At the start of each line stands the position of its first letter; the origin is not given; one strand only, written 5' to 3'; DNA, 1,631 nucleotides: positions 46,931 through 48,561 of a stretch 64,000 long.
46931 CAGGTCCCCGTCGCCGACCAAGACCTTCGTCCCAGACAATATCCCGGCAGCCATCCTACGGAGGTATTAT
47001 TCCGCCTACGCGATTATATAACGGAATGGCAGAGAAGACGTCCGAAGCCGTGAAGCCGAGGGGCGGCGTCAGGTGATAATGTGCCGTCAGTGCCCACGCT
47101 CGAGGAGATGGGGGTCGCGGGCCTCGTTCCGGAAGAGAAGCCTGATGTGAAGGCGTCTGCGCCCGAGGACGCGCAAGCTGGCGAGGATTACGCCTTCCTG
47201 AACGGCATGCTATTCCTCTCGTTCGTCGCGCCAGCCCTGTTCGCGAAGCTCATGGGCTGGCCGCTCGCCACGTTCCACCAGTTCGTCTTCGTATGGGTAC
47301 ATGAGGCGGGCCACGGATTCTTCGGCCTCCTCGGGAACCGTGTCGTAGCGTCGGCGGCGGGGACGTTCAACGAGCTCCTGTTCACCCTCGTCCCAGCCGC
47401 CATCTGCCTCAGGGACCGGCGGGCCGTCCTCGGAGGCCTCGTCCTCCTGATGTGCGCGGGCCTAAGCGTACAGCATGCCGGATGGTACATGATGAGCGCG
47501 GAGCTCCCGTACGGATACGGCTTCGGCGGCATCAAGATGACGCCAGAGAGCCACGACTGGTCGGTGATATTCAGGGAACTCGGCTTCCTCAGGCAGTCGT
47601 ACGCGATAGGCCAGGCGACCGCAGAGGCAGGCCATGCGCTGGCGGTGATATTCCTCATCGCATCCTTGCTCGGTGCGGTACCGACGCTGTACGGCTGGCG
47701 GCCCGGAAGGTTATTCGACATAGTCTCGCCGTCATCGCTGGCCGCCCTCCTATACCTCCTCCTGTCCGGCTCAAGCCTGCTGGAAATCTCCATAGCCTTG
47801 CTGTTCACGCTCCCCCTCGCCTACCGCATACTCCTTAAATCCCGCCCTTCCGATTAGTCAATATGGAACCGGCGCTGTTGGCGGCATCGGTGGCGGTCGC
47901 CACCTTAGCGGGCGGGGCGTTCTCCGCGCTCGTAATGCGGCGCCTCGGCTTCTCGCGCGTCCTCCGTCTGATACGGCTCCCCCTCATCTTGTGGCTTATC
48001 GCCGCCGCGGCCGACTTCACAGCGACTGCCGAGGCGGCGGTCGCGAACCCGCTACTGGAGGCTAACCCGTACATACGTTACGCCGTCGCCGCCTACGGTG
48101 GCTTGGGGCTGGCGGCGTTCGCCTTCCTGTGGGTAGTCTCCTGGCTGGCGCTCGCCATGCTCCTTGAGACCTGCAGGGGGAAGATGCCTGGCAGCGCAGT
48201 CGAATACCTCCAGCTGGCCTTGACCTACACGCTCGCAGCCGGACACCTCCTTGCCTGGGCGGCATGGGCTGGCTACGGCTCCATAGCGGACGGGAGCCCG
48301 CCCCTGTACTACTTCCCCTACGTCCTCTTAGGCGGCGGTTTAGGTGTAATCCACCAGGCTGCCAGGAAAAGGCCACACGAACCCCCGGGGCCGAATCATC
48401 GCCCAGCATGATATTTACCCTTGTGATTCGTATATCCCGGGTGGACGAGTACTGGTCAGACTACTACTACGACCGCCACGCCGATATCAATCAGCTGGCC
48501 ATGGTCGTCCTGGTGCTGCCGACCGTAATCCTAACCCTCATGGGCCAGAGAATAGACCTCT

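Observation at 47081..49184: Three-gene membrane cassette: two paralogous HEAGH/(S/R)HDW polytopic proteins flanking a third membrane protein, all translationally coupled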

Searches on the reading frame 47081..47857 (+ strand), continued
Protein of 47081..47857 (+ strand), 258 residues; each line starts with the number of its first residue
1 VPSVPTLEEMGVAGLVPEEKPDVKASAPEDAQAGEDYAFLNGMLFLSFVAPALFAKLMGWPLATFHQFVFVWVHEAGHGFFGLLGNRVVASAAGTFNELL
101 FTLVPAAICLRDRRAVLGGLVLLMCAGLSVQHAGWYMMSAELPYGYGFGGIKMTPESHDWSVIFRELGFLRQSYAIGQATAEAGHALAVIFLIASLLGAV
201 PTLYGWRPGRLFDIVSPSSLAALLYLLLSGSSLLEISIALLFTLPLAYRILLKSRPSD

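Call 66: list_cluster_members(proteins=[P0035, P0037, P0042, P0044, P0047, P0051, P0053, P0056, P0060, P0064])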
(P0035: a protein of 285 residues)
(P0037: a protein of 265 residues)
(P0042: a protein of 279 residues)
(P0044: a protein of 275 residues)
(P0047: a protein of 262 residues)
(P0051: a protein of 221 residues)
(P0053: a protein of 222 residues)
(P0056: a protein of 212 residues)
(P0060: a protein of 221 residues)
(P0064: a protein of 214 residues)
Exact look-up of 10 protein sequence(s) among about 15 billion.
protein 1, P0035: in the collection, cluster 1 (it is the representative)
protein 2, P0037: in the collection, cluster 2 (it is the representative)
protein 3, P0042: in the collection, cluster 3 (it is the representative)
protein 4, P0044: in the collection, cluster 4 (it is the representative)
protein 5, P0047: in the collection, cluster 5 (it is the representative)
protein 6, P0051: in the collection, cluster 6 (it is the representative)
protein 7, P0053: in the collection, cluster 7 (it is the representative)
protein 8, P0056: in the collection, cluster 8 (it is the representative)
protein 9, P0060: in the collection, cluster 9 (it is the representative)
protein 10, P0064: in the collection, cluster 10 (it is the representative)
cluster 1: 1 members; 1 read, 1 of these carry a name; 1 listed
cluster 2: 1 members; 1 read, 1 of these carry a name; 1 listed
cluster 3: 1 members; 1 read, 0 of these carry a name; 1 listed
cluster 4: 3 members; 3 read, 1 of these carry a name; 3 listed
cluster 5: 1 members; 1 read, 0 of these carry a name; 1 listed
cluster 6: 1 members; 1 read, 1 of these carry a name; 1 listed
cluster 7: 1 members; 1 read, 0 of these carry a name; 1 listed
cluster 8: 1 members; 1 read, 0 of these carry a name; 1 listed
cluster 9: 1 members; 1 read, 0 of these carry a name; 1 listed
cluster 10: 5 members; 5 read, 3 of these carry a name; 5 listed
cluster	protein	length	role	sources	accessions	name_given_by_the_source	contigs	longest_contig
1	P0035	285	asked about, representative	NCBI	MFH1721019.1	MAG: hypothetical protein ABH950_00285 [Candidatus Altiarchaeota archaeon]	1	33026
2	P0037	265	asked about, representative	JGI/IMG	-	hypothetical protein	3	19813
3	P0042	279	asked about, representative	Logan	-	-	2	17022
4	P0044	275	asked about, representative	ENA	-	-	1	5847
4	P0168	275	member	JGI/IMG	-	hypothetical protein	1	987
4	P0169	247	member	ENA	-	-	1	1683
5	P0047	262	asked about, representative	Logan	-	-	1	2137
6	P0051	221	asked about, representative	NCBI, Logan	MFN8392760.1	MAG: hypothetical protein U0136_20880 [Bdellovibrionota bacterium]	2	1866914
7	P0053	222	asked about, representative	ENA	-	-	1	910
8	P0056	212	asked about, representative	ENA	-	-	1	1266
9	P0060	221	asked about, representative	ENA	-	-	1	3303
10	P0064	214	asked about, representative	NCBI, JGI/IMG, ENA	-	hypothetical protein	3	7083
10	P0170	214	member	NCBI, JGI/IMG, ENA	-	hypothetical protein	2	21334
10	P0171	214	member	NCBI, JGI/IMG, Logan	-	hypothetical protein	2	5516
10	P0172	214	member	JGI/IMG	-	-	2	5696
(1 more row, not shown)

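Call 76: find_encoding_contigs(protein=P0051, flank=6000, max_places=2)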
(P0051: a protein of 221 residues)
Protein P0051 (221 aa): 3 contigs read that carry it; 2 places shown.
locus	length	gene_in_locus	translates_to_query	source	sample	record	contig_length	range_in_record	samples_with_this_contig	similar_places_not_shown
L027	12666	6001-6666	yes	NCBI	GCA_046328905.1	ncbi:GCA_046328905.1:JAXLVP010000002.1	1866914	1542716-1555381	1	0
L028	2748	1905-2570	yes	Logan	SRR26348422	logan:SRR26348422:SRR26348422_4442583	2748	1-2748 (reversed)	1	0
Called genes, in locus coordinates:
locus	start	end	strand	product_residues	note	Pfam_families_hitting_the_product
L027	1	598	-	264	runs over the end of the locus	PF06271:RDD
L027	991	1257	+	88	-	-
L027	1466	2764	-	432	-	PF00860:Xan_ur_permease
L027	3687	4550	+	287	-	-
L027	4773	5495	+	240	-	PF14378:PAP2_3, PF01569:PAP2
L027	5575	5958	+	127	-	PF00190:Cupin_1, PF02311:AraC_binding (weak), PF07883:Cupin_2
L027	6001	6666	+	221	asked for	-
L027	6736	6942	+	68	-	-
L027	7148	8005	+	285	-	PF00149:Metallophos, PF12850:Metallophos_2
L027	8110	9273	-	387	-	PF00989:PAS, PF13426:PAS_9 (faint), PF00512:HisKA, PF02518:HATPase_c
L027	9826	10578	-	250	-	PF03988:DUF347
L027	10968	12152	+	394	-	PF27233:MJ0711_N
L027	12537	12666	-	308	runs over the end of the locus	-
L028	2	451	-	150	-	?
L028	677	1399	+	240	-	PF14378:PAP2_3, PF01569:PAP2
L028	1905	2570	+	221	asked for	-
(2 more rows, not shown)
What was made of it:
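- Another homolog sits next to PAP2 phosphatase, a cupin and a metallophosphoesterase (L027; call 76).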

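Call 77: find_encoding_contigs(protein=P0064, flank=6000, max_places=3)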
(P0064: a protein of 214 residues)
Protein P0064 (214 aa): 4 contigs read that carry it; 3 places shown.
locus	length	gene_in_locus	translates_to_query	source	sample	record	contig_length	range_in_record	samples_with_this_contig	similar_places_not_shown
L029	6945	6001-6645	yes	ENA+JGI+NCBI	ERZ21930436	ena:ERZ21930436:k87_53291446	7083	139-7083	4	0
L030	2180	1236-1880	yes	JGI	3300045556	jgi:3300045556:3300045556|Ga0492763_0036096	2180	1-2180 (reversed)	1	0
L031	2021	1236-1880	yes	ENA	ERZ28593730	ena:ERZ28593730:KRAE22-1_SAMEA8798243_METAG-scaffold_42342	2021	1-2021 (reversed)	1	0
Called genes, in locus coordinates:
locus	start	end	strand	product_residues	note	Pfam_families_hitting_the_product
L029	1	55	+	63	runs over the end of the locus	?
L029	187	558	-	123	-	PF00072:Response_reg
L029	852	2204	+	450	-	PF00498:FHA, PF16697:Yop-YscD_cpl, PF00498:FHA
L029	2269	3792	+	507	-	-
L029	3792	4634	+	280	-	PF01514:YscJ_FliF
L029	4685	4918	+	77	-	-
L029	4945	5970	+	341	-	PF01052:FliMN_C (faint)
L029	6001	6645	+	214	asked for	-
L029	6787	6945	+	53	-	?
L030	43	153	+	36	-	-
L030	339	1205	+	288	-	PF01052:FliMN_C (faint)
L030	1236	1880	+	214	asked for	-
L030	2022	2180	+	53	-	?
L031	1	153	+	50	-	?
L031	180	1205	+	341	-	PF01052:FliMN_C (faint)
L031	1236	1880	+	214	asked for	-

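Call 83: search_protein_families(library=padloc, proteins=[window:47081-47857:+], max_evalue=1)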
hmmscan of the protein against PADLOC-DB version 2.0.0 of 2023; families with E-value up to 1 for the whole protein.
window:47081-47857:+ (258 aa): 0 families

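Call 84: search_protein_families(library=phrogs, proteins=[window:47081-47857:+], max_evalue=1)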
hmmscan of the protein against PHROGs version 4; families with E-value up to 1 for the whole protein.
window:47081-47857:+ (258 aa): 0 families

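Call 85: find_encoding_contigs(protein=P0037, flank=5000, max_places=3)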
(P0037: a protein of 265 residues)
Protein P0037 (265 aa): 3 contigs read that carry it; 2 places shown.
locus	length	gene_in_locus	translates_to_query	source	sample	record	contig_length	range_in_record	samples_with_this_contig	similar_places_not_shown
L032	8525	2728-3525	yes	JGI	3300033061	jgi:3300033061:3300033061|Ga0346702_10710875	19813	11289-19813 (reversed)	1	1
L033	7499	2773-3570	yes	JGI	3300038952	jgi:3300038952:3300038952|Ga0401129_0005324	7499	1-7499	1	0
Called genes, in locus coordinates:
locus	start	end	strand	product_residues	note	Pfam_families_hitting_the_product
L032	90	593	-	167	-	-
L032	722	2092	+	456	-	PF01063:Aminotran_4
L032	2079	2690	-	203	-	PF00300:His_Phos_1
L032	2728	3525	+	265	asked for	-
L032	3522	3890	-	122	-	-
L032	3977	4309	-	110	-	-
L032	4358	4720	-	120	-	-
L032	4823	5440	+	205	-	-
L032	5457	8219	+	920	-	PF00270:DEAD, PF04851:ResIII, PF00271:Helicase_C, PF19306:WHD_Lhr, PF08494:DEAD_assoc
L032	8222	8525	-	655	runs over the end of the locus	-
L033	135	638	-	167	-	-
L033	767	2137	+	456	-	PF01063:Aminotran_4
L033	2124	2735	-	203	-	PF00300:His_Phos_1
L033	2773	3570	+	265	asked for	-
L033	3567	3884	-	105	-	-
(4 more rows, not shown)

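Call 88: search_protein_families(library=pfam, proteins=[P0002, P0003, P0004, P0005, P0006, P0008, P0009, P0012, P0013, P0014], max_evalue=1)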
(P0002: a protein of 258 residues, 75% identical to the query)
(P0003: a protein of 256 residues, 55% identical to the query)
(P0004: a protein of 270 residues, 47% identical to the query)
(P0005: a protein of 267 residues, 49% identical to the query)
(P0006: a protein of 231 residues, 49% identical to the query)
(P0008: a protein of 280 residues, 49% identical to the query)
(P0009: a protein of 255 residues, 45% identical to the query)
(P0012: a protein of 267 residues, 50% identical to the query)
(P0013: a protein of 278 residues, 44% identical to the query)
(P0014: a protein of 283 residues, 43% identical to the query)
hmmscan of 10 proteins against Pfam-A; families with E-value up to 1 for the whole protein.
P0002 (258 aa): 0 families

P0003 (256 aa): 0 families

P0004 (270 aa): 2 families
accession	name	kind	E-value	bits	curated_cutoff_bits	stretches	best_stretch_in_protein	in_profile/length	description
PF13398.12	Peptidase_M50B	-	0.033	14.3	26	1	64-98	5-39/201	Peptidase M50B-like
PF06151.18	Trehalose_recp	-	0.18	10.9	21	1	194-253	17-79/410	Trehalose receptor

P0005 (267 aa): 0 families

P0006 (231 aa): 1 family
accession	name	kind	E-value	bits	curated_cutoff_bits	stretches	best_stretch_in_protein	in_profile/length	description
PF13398.12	Peptidase_M50B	-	0.04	14.1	26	1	23-56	6-38/201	Peptidase M50B-like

P0008 (280 aa): 0 families

P0009 (255 aa): 1 family
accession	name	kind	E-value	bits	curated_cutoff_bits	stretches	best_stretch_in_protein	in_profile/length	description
PF23809.1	Phage_holin_9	-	0.22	11.8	27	0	188-233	57-101/130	Bacteriophage holin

P0012 (267 aa): 3 families
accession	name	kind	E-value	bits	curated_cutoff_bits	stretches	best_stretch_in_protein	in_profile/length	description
PF07850.20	Renin_r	-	0.13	12.8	27.8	1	32-77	9-54/79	Renin receptor-like transmembrane spanning segment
PF17280.7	DUF5345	-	0.16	12.6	27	1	21-72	17-69/77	Family of unknown function (DUF5345)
PF11108.13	Phage_glycop_gL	-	0.22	12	25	0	120-169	22-77/102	Viral glycoprotein L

P0013 (278 aa): 0 families

P0014 (283 aa): 0 families

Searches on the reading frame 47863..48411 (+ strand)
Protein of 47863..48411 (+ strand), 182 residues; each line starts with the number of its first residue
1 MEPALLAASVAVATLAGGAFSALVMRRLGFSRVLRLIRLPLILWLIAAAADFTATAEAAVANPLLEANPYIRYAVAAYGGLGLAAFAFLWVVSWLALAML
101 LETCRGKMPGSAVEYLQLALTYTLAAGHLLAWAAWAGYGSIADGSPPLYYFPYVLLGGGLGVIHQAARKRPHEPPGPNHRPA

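Call 3: search_protein_families(library=pfam, proteins=[window:47863-48411:+], max_evalue=1)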
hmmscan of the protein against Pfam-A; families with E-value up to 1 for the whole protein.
window:47863-48411:+ (182 aa): 0 families

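Call 6: search_protein_families(library=ncbifam, proteins=[window:47863-48411:+], max_evalue=1)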
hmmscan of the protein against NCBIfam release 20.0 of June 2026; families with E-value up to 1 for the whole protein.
window:47863-48411:+ (182 aa): 0 families

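Call 21: find_homologous_proteins(query=window:47863-48411:+, max_evalue=0.01)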
Query window:47863-48411:+ (182 aa): 3 proteins with E <= 0.01 among 4551 candidates.
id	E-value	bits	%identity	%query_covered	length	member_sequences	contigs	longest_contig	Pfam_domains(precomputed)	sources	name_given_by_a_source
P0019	3.2e-110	384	100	100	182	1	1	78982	-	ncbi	-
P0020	1.1e-78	281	84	81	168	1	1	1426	-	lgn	-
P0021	6.0e-70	253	71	93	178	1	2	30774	-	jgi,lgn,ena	-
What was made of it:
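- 47863..48411 (+): Gene B, 182 aa. It is an orphan membrane protein of about five helices with a conserved ADF(T/S)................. segment. Only 2 other homologs exist, at 84% and 71% identity (call 21).
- B has only 2 other homologs among 5.8 billion proteins (call 21).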

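Call 51: find_encoding_contigs(protein=P0021, flank=8000, max_places=3)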
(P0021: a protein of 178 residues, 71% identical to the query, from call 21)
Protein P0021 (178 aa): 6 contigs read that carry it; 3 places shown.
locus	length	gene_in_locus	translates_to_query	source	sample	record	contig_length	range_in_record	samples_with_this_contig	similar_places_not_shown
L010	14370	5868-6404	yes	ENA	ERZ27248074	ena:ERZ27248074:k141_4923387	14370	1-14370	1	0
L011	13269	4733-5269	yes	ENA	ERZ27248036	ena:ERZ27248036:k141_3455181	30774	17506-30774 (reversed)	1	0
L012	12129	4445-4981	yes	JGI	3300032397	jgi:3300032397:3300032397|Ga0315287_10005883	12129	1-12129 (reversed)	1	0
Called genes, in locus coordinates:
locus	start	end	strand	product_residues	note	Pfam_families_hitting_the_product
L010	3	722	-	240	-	?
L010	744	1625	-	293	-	-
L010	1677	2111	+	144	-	-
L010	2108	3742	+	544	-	PF01841:Transglut_core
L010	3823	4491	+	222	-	-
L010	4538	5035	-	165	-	PF02778:tRNA_int_endo_N, PF01974:tRNA_int_endo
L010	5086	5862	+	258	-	-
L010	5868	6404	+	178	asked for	-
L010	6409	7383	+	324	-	PF00814:TsaD, PF22521:HypF_C_2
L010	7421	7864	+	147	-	-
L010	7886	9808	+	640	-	PF00493:MCM (faint), PF05496:RuvB_N (faint), PF01078:Mg_chelatase, PF13191:AAA_16 (faint), PF00158:Sigma54_activat (weak), PF20436:LonB_AAA-LID, PF05362:Lon_C, PF13541:ChlI, +3 more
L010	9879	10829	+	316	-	PF14520:HHH_5, PF00154:RecA_N, PF08423:Rad51, PF13481:AAA_25 (faint), PF06745:ATPase (weak)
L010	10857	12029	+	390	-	PF01941:AdoMet_Synthase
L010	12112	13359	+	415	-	PF00464:SHMT, PF00155:Aminotran_1_2, PF01212:Beta_elim_lyase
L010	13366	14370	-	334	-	?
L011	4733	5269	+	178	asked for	-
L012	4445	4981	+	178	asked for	-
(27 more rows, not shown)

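Call 63: search_protein_families(library=pfam, proteins=[P0019, P0020, P0021], max_evalue=10)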
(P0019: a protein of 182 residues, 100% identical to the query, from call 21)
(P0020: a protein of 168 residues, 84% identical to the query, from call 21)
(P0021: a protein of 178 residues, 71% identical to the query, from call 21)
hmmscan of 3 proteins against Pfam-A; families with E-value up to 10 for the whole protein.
P0019 (182 aa): 0 families

P0020 (168 aa): 0 families

P0021 (178 aa): 0 families

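Call 71: predict_structure(alignment_id=A3)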
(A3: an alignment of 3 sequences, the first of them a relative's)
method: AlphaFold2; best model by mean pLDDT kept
length: 182 residues; sequences in the alignment: 3
mean_pLDDT: 54.3   pTM: 0.33
mean pLDDT of the five models: 54.3, 53.8, 49.4, 48.7, 47.7
residues with pLDDT >= 90: 0; 70-90: 2; 50-70: 120; < 50: 60
segments of 3 or more residues with pLDDT < 50: 1-3, 5-7, 136-158, 160-162, 164-176, 178-182
pLDDT, mean of each block of 10 residues (from residue 1): 48 50 58 59 61 62 58 55 57 62 66 61 56 48 44 44 47 43 46
secondary structure, 60 per line:
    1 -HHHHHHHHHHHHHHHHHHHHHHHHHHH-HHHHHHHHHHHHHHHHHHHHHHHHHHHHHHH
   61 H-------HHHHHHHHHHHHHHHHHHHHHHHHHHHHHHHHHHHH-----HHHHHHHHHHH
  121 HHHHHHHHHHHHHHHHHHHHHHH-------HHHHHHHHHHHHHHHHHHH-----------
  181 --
elements in order: H2-28 H30-61 H69-104 H110-143 H151-169
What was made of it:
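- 47863..48411 (+): AF2 confidence is low, pLDDT 54 (call 71).
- Tried and rejected: B structure. pLDDT was 54, which is unusable for a fold search (call 71).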

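Call 83: search_protein_families(library=padloc, proteins=[window:47863-48411:+], max_evalue=1)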
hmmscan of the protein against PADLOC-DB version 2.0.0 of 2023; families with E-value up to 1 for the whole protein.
window:47863-48411:+ (182 aa): 0 families

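Call 84: search_protein_families(library=phrogs, proteins=[window:47863-48411:+], max_evalue=1)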
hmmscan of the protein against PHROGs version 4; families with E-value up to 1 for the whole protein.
window:47863-48411:+ (182 aa): 0 families
